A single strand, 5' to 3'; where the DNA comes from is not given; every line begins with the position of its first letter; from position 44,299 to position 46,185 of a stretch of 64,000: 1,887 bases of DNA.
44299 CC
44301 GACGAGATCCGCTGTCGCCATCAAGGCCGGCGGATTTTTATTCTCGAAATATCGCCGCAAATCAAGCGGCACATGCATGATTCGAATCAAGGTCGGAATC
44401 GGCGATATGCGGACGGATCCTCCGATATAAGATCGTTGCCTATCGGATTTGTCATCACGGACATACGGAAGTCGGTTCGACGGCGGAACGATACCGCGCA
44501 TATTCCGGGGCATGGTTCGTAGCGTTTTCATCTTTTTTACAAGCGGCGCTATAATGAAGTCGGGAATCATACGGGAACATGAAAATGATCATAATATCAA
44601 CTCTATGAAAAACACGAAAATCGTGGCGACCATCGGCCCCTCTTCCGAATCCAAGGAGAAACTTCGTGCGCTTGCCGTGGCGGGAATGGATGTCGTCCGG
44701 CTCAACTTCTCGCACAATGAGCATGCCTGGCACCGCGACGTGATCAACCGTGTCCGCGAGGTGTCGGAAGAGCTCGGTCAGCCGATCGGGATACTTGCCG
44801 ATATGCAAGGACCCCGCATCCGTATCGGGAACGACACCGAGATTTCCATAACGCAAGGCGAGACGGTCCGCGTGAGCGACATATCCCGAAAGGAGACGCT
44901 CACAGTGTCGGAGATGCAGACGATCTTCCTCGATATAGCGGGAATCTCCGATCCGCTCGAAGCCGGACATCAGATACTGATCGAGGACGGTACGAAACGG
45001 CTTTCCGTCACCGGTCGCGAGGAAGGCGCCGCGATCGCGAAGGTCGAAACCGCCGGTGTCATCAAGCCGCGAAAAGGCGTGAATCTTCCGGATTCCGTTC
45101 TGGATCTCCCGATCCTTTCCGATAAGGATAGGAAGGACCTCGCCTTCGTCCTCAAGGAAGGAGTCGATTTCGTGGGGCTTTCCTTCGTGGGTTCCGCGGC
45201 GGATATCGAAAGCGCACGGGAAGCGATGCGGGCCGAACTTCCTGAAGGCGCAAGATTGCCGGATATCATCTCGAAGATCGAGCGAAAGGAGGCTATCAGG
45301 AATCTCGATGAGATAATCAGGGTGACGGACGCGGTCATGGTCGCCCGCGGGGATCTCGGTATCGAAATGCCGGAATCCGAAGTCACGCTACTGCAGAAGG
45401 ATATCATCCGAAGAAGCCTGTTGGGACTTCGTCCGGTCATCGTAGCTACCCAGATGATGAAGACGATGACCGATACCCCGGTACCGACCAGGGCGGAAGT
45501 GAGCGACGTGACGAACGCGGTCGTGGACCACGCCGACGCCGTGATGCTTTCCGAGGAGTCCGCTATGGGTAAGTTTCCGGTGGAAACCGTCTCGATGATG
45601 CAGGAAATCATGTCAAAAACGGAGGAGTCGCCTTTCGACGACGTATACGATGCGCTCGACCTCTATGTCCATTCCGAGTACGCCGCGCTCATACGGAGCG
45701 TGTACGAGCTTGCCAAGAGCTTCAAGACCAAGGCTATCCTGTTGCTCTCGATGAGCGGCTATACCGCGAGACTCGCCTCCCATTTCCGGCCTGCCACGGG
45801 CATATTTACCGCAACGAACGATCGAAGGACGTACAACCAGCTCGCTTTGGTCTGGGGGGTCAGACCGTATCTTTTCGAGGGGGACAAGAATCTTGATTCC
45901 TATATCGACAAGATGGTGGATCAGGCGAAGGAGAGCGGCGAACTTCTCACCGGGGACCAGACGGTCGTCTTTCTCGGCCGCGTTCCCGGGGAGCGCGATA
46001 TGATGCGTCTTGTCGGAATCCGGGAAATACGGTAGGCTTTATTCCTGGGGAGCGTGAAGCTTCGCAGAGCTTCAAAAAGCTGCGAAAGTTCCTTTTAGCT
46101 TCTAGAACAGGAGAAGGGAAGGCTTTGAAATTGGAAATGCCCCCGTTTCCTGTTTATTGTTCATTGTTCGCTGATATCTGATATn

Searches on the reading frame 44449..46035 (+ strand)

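Call 9: search_protein_families(library=pfam, proteins=[window:44449-46035:+])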
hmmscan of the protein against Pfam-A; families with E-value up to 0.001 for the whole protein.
window:44449-46035:+ (528 aa): 3 families
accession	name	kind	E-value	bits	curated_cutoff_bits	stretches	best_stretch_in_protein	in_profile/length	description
PF00224.27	PK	-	5.5e-104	348.2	30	1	53-381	1-328/328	Pyruvate kinase, barrel domain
PF02887.21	PK_C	-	4.1e-23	82.1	28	1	413-521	2-113/114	Pyruvate kinase, alpha/beta domain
PF00478.31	IMPDH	-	0.00074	19.1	25.6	0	51-109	88-146/345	IMP dehydrogenase / GMP reductase domain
